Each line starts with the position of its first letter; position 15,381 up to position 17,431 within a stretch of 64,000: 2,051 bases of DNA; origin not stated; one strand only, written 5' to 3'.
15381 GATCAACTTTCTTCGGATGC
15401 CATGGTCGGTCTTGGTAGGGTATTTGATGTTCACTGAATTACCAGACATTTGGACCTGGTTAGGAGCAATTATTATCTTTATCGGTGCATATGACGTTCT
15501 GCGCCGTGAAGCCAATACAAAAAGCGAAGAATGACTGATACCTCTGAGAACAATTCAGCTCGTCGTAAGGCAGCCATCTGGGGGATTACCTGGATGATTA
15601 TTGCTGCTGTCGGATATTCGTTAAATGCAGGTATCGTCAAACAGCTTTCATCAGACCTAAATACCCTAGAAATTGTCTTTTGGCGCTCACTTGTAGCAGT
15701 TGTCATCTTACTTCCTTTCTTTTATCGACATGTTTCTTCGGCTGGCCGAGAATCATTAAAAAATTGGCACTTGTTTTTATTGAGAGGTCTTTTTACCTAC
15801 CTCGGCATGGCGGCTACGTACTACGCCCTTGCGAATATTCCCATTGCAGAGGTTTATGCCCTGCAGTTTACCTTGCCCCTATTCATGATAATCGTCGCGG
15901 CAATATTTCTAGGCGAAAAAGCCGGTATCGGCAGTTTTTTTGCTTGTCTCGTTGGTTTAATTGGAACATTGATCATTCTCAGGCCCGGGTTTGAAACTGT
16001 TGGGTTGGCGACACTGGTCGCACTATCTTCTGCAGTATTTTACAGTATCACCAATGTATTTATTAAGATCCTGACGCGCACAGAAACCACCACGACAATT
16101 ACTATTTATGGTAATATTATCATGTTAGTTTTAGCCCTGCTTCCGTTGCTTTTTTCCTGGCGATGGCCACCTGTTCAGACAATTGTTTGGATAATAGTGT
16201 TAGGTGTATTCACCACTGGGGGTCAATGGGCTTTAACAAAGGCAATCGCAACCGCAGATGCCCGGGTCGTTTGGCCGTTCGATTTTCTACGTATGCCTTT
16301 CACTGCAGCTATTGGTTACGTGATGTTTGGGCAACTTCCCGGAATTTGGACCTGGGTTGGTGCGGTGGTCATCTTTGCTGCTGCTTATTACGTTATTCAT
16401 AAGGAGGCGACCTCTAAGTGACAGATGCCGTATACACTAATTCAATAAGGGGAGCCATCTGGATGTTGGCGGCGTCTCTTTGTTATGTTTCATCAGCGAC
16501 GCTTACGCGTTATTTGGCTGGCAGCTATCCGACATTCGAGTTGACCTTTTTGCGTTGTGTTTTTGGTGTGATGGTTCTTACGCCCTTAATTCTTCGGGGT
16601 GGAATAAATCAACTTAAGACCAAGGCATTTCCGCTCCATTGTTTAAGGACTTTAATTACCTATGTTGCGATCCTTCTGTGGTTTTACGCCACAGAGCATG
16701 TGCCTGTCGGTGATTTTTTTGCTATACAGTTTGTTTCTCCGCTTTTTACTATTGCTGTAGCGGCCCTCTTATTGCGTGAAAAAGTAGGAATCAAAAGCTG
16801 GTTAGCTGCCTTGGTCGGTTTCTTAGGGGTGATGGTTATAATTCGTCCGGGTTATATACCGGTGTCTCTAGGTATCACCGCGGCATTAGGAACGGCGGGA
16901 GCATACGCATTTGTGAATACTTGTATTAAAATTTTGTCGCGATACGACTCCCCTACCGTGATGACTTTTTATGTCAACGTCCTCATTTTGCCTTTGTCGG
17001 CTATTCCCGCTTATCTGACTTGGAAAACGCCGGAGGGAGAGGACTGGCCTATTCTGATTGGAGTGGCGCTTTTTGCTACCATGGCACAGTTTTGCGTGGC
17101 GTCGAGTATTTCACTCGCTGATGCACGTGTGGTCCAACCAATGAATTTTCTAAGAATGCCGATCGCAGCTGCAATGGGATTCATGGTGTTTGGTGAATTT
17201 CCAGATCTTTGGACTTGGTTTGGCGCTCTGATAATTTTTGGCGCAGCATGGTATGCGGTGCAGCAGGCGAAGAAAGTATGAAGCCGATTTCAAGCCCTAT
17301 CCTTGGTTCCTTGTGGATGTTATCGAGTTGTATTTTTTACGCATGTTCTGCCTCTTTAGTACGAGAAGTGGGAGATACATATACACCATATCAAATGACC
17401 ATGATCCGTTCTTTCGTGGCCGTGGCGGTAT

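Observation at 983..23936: Regional expansion of the EamA/DMT family: ten paralogs in about 23 kb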

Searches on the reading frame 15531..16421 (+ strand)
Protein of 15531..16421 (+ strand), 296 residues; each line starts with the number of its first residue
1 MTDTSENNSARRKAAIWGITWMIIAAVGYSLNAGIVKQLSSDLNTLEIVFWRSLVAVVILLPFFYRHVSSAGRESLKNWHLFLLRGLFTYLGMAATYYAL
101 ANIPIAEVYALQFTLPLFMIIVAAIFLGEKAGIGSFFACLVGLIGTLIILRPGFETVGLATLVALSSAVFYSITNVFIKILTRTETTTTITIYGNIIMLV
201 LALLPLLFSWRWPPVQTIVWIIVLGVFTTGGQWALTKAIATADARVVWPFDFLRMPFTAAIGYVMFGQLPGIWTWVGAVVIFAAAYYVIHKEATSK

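Call 3: search_protein_families(library=pfam, proteins=[window:15531-16421:+], max_evalue=0.01)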
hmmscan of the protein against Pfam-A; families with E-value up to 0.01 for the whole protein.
window:15531-16421:+ (296 aa): 2 families
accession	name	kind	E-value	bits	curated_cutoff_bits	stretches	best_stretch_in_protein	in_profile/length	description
PF00892.27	EamA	-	7.5e-34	117.4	28.2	2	17-150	2-134/135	EamA-like transporter family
PF03151.22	TPT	-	0.00081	19.3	30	1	20-207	9-196/291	Triose-phosphate Transporter family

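Call 9: find_homologous_proteins(query=window:15531-16421:+)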
Query window:15531-16421:+ (296 aa): 363 proteins with E <= 0.001 among 7278 candidates; the best 120 are listed.
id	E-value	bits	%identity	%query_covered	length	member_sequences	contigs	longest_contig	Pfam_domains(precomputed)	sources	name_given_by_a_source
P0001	1.1e-181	621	97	100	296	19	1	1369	PF00892.27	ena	-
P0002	4.7e-157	540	83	100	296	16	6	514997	PF00892.27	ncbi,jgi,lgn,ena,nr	ncbi:MAG: hypothetical protein CMM83_00385 [Rhodospirillales bacterium]|nr:hypothetical protein [Rho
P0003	1.2e-152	526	80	100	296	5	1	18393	PF00892.27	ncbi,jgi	jgi:drug/metabolite transporter (DMT)-like permease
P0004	1.8e-141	489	74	98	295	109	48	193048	PF00892.27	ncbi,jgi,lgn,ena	jgi:drug/metabolite transporter (DMT)-like permease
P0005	4.2e-141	488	78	93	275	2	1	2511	PF00892.27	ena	-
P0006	8.5e-141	487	74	97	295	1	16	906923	PF00892.27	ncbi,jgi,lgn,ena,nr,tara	ncbi:MAG: hypothetical protein CMM52_12205 [Rhodospirillaceae bacterium]|nr:hypothetical protein [Rh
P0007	2.8e-139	482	71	99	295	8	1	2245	PF00892.27,PF03151.23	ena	-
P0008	5.2e-122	425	66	100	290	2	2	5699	PF00892.27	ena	-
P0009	5.4e-119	415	66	99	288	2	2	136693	PF00892.27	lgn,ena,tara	tara:strand:+ start:374 stop:1240 length:867 start_codon:yes stop_codon:yes gene_type:complete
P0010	2.5e-118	413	65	99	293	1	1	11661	PF00892.27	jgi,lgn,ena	-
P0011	4.2e-118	412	65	100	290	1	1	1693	PF00892.27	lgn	-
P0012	4.7e-118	412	66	97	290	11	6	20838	PF00892.27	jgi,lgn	jgi:drug/metabolite transporter (DMT)-like permease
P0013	9.6e-118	411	64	100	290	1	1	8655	PF00892.27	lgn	-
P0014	3.4e-117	409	64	98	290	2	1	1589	PF00892.27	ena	-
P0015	1.1e-116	408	66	94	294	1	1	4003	PF00892.27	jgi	-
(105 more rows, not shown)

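Call 10: find_encoding_contigs(protein=P0002, flank=10000, max_places=3)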
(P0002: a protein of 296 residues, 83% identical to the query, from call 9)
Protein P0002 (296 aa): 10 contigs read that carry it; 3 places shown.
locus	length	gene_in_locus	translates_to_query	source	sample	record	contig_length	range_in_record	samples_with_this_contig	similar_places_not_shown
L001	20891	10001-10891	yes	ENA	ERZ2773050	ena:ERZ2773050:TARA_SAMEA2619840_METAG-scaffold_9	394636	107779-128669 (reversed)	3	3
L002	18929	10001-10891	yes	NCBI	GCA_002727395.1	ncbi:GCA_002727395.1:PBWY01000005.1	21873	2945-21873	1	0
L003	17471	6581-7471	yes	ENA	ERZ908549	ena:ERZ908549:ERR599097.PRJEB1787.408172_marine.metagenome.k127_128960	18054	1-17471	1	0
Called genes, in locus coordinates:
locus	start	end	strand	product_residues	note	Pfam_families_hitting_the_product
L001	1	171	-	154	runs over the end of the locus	PF14489:QueF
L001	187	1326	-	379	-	PF01702:TGT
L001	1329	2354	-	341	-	PF02547:Queuosine_synth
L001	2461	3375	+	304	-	PF00892:EamA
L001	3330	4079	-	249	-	PF01863:YgjP-like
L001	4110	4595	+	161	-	PF01986:DUF123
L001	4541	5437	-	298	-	PF03446:NAD_binding_2 (weak), PF07991:KARI_N (weak), PF09130:DUF1932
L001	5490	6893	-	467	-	PF07690:MFS_1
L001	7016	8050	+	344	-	PF00296:Bac_luciferase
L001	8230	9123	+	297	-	PF00892:EamA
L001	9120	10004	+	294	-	PF00892:EamA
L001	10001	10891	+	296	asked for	PF00892:EamA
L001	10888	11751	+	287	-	PF00892:EamA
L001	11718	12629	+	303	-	PF00892:EamA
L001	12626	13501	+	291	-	PF00892:EamA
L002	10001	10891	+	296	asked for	PF00892:EamA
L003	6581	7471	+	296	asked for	PF00892:EamA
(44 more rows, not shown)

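Call 11: find_encoding_contigs(protein=P0006, flank=10000, max_places=3)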
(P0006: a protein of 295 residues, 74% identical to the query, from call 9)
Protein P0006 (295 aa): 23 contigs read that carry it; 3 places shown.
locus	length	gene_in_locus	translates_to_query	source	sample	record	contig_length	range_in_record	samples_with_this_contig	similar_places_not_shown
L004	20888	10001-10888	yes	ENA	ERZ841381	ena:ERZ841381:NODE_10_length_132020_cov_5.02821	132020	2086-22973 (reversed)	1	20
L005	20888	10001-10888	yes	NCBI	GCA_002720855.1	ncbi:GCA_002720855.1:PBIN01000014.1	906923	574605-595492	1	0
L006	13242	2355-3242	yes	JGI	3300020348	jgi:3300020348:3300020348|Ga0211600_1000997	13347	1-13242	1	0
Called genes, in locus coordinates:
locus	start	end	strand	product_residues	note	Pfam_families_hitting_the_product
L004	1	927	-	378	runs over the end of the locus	PF01702:TGT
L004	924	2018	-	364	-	PF02547:Queuosine_synth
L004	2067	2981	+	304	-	PF00892:EamA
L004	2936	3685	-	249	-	PF01863:YgjP-like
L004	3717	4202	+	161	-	PF01986:DUF123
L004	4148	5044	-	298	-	PF03446:NAD_binding_2, PF07991:KARI_N (weak), PF09130:DUF1932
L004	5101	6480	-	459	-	PF07690:MFS_1, PF00083:Sugar_tr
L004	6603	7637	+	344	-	PF00296:Bac_luciferase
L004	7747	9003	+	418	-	PF10098:DUF2336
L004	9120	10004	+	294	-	PF00892:EamA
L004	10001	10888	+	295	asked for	PF00892:EamA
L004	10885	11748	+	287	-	PF00892:EamA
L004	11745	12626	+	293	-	PF00892:EamA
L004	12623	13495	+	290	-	PF00892:EamA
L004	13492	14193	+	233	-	PF02798:GST_N, PF13417:GST_N_3, PF13409:GST_N_2, PF00043:GST_C, PF13410:GST_C_2 (weak)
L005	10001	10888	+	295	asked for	PF00892:EamA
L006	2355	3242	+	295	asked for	PF00892:EamA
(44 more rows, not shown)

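Call 13: search_protein_families(library=ncbifam, proteins=[window:15531-16421:+], max_evalue=0.001)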
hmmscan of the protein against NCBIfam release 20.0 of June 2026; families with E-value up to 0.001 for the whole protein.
window:15531-16421:+ (296 aa): 3 families
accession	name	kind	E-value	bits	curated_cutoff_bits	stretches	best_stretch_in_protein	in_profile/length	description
TIGR00950.1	2A78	equivalog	4.8e-17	62.2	230.2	1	39-285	12-263/264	carboxylate/amino acid/amine transporter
TIGR03340.1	phn_DUF6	hypoth_equivalog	4.5e-07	29.8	288.15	1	7-146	138-278/281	phosphonate utilization associated putative membrane protein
NF050091.1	ArAmAcExpYddG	equivalog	2.9e-06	27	300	1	59-229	46-222/285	aromatic amino acid exporter YddG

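Call 16: find_related_loci(query=A1, collection=genome_contigs, flank=10000)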
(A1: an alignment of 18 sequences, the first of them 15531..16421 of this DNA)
Query A1 (296 aa) in genome_contigs; peptide patterns used: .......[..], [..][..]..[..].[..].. (x = any residue, [..] = any of these).
108 stretches matched a pattern; 39 encode a relative of the query (tblastn E <= 1e-3); 39 distinct loci.
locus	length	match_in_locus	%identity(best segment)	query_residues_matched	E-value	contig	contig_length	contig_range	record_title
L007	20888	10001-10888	98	1-296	0e+0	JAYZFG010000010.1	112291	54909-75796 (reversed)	MAG: Pseudomonadota bacterium isolate XB_MAG160 DB_MAG160_0010, whole genome shotgun sequence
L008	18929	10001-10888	83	1-296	9e-151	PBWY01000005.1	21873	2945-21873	MAG: Rhodospirillales bacterium isolate RS665 1111, whole genome shotgun sequence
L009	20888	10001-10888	83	1-296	4e-150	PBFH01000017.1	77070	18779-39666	MAG: Rhodospirillaceae bacterium isolate SP3103 115091, whole genome shotgun sequence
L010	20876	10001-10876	73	5-296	1e-146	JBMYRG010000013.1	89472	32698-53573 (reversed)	MAG: Alphaproteobacteria bacterium isolate ME_XS_2303_bin_60 ME_XS_2303_bin_60_12, whole genome shotgun sequence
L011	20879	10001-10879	74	4-296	3e-143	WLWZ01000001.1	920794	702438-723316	MAG: Alphaproteobacteria bacterium isolate MH-Pat-SR_metabat2_25 NODE_10_length_920794_cov_6.373756, whole genome shotgu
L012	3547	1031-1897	74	8-296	1e-147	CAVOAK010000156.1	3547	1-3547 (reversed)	MAG: Alphaproteobacteria bacterium isolate CBN3_323.63 genome assembly, contig: Ga0302135_10020921, whole genome shotgun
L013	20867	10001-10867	74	8-296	1e-142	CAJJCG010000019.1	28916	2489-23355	MAG: Alphaproteobacteria bacterium UBA2964 isolate FRAM18_bin082 genome assembly, contig: FRAM17_bin082-19, whole genome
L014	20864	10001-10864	74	9-296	2e-142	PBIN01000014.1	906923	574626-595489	MAG: Rhodospirillaceae bacterium isolate SP3 MHASMcontig_2537359, whole genome shotgun sequence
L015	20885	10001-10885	72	1-296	1e-141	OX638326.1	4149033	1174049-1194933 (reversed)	MAG: uncultured Alphaproteobacteria bacterium isolate 36580269-0a0b-41f5-a0f3-8f7859907d82 genome assembly, chromosome:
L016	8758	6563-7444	72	3-296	1e-139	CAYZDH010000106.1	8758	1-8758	MAG TPA_asm: uncultured Rhodospirillaceae bacterium isolate SRP092796_co3_660 genome assembly, contig: NODE_18565_length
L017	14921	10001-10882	70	3-296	4e-139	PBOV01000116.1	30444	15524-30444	MAG: Rhodospirillaceae bacterium isolate RS382 23381, whole genome shotgun sequence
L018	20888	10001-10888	81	1-296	9e-155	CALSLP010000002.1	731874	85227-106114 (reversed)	MAG: uncultured Alphaproteobacteria bacterium isolate A_MB73 genome assembly, contig: contig_11201_A_MB73, whole genome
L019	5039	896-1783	64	3-295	4e-119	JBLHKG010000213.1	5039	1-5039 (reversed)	MAG: Alphaproteobacteria bacterium isolate 3300054698_176 Ga0535670_0039725, whole genome shotgun sequence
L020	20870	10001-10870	57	7-296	4e-108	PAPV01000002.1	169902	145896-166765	MAG: Rhodospirillaceae bacterium isolate SP154 27439, whole genome shotgun sequence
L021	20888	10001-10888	60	3-293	2e-106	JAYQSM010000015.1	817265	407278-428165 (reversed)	MAG: Rhodospirillaceae bacterium isolate SD3109_NP_metabta_bins_sspec.tsv.257 contig_8084_pilon, whole genome shotgun se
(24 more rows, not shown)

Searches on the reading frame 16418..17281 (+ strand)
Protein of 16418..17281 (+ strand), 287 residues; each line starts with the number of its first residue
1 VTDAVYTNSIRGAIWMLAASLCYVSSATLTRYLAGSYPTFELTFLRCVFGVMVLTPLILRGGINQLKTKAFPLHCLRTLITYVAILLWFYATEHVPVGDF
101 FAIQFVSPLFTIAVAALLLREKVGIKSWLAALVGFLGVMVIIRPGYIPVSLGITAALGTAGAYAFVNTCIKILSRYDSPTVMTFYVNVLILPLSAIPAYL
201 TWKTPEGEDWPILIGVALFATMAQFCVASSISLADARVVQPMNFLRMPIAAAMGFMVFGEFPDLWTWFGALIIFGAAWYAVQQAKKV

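Call 3: search_protein_families(library=pfam, proteins=[window:16418-17281:+], max_evalue=0.01)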
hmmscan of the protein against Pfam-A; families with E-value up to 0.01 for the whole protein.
window:16418-17281:+ (287 aa): 1 family
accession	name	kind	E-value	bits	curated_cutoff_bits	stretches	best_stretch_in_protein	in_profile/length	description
PF00892.27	EamA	-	5.8e-35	121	28.2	2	11-142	2-134/135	EamA-like transporter family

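Call 13: search_protein_families(library=ncbifam, proteins=[window:16418-17281:+], max_evalue=0.001)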
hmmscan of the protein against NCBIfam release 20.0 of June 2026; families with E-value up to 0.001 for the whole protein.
window:16418-17281:+ (287 aa): 2 families
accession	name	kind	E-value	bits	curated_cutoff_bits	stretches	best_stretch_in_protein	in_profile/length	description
TIGR00950.1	2A78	equivalog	4.5e-22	78.7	230.2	1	29-276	8-262/264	carboxylate/amino acid/amine transporter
NF050091.1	ArAmAcExpYddG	equivalog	1.9e-06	27.6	300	1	20-206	14-200/285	aromatic amino acid exporter YddG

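Call 33: search_solved_structures(query=window:16418-17281:+, max_evalue=0.01)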
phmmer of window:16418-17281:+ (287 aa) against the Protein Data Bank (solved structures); distinct sequences matched with E-value up to 0.01: 0.

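Call 35: search_solved_structures(query=A2, max_evalue=1)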
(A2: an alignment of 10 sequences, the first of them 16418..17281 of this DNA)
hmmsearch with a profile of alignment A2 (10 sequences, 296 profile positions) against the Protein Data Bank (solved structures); distinct sequences matched with E-value up to 1: 2.
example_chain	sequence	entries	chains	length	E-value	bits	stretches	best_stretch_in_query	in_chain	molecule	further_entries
7b0k_A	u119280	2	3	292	0.00064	22.1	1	39-148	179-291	Drug/metabolite transporter (DMT) superfamily permease | LicB protein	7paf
5i20_A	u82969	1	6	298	0.00095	21.6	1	40-243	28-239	Uncharacterized protein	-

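Call 43: predict_structure(alignment_id=A3)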
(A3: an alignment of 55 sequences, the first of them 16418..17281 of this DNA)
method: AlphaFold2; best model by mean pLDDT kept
length: 287 residues; sequences in the alignment: 55
mean_pLDDT: 94.4   pTM: 0.90
mean pLDDT of the five models: 94.4, 93.1, 93.0, 92.1, 91.5
residues with pLDDT >= 90: 251; 70-90: 35; 50-70: 1; < 50: 0
segments of 3 or more residues with pLDDT < 50: none
pLDDT, mean of each block of 10 residues (from residue 1): 83 97 97 94 97 96 94 98 97 95 94 89 91 96 91 97 96 96 98 97 96 98 98 88 93 97 96 93 84
secondary structure, 60 per line:
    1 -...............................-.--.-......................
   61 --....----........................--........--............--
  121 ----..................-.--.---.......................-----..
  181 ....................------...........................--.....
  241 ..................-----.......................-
elements in order: H2-32 H39-60 H63-66 H71-94 H97-104 H107-118 H125-142 H151-173 H179-200 H207-233 H236-258 H264-286

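Call 45: fold_search(model_id=the predicted structure, library=pdb)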
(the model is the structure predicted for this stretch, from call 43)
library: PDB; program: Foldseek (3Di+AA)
matches with E <= 10: 876; with E <= 0.001: 38
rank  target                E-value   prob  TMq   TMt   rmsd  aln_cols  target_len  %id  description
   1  9i20_A                2.0e-08  1.00  0.74  0.72   4.0       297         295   13  Cryo-EM structure of human SLC35B1 with ADP (released 2025-05-21)
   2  5i20_A                5.6e-08  1.00  0.67  0.67   5.1       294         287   19  Crystal structure of protein (released 2016-06-01)
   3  9s36_A                1.1e-07  1.00  0.73  0.68   5.1       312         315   14  Cryo-EM structure of Candida albicans Vrg4 bound to an inhibitory nanobody and GDP-Mannose. (released 2025-09-03)
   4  9gry_A                1.2e-07  1.00  0.72  0.70   4.6       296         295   16  Cryo-EM structure of human SLC35B1-Q113F variant with AMP-PNP (released 2025-05-21)
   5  5i20_C                3.9e-07  1.00  0.66  0.67   5.3       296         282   20  Crystal structure of protein (released 2016-06-01)
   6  5y78_A                4.1e-07  1.00  0.82  0.78   3.7       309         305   12  Crystal structure of the triose-phosphate/phosphate translocator in complex with inorganic phosphate (released 2017-10-04)
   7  5i20_D                4.6e-07  1.00  0.65  0.66   5.1       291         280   20  Crystal structure of protein (released 2016-06-01)
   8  5i20_B                8.3e-07  1.00  0.65  0.67   5.2       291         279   21  Crystal structure of protein (released 2016-06-01)
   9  9gsl_A                8.6e-07  1.00  0.75  0.71   4.3       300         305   14  Cryo-EM structure of human SLC35B1 in inward facing conformation (released 2025-05-21)
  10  5i20_E                1.1e-06  1.00  0.65  0.65   5.3       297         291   19  Crystal structure of protein (released 2016-06-01)
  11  9s35_A                1.2e-06  1.00  0.70  0.66   5.3       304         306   13  Cryo-EM structure of Candida albicans Vrg4 bound to an inhibitory nanobody. (released 2025-09-03)
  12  6oh3                  1.5e-06  1.00  0.67  0.64   5.7       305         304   12  X-ray crystal structure of the mouse CMP-sialic acid transporter in complex with CMP-sialic acid, by lipidic cubic phase (released 2019-04-24)
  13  6i1r_B                2.2e-06  1.00  0.58  0.54   6.3       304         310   13  Crystal structure of CMP bound CST in an outward facing conformation (released 2019-06-05)
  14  9grz                  2.4e-06  1.00  0.74  0.72   4.3       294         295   15  Cryo-EM structure of human SLC35B1 with AMP-PNP (released 2025-05-21)
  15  6xbo                  2.4e-06  1.00  0.66  0.60   5.4       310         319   12  X-ray crystal structure of the mouse CMP-Sialic acid transporter in complex with 5-methyl CMP (released 2021-06-09)
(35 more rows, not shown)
